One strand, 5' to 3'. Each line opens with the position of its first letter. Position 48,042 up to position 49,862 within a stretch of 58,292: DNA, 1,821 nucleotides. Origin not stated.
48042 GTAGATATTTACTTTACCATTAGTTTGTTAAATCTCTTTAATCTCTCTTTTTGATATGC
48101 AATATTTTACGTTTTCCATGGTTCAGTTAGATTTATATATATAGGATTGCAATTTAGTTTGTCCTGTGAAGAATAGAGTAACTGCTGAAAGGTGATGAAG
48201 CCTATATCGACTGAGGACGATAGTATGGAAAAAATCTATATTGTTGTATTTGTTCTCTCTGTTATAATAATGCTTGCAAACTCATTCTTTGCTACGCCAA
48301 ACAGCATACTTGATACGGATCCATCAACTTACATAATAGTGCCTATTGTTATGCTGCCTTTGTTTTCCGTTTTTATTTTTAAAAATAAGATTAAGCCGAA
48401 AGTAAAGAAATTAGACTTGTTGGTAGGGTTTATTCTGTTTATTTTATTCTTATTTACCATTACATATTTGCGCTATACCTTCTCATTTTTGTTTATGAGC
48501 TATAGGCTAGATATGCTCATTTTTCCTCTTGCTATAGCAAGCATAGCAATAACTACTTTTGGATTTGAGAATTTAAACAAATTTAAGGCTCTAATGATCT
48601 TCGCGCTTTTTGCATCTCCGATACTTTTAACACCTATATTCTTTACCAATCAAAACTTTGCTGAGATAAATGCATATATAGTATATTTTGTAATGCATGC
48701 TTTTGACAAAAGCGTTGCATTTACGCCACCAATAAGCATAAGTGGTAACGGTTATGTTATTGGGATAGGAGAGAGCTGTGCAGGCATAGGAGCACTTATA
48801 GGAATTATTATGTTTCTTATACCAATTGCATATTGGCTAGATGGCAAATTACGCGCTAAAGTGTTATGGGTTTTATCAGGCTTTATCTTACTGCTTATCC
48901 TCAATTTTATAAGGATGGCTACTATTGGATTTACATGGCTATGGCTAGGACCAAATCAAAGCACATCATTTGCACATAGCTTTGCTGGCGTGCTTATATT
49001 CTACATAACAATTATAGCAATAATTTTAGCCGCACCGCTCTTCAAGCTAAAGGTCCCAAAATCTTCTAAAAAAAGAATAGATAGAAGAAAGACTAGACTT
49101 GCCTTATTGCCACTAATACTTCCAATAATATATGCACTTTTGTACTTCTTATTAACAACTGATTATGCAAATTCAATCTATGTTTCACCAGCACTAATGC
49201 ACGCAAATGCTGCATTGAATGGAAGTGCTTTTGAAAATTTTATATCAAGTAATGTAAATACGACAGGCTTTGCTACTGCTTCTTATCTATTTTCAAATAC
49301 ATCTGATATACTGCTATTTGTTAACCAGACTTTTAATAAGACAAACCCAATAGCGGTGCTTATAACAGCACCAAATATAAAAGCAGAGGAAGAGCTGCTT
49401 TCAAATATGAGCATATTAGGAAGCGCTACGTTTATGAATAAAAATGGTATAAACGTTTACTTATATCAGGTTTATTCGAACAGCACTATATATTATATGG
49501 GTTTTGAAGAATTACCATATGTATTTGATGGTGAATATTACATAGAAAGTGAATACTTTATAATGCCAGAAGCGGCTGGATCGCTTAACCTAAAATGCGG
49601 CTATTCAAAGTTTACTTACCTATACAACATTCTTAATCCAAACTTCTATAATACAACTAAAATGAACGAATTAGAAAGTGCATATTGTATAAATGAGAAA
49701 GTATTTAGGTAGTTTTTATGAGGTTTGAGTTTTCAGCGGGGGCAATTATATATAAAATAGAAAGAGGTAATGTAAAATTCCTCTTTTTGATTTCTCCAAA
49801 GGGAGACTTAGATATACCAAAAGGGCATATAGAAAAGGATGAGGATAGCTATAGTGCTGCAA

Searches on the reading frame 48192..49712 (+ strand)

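Call 13: search_protein_families(library=pfam, max_evalue=10, proteins=[window:48192-49712:+])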
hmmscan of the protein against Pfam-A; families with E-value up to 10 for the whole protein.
window:48192-49712:+ (506 aa): 3 families
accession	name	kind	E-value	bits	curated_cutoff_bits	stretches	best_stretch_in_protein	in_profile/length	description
PF09721.15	Exosortase_EpsH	-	7.6e-16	58.7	25.7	1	20-282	7-252/254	Transmembrane exosortase (Exosortase_EpsH)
PF04647.20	AgrB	-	0.015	15.1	23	1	237-334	80-175/185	Accessory gene regulator B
PF16593.10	Cas9-BH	-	0.044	13.9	26.3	1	291-306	6-21/33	Bridge helix of CRISPR-associated endonuclease Cas9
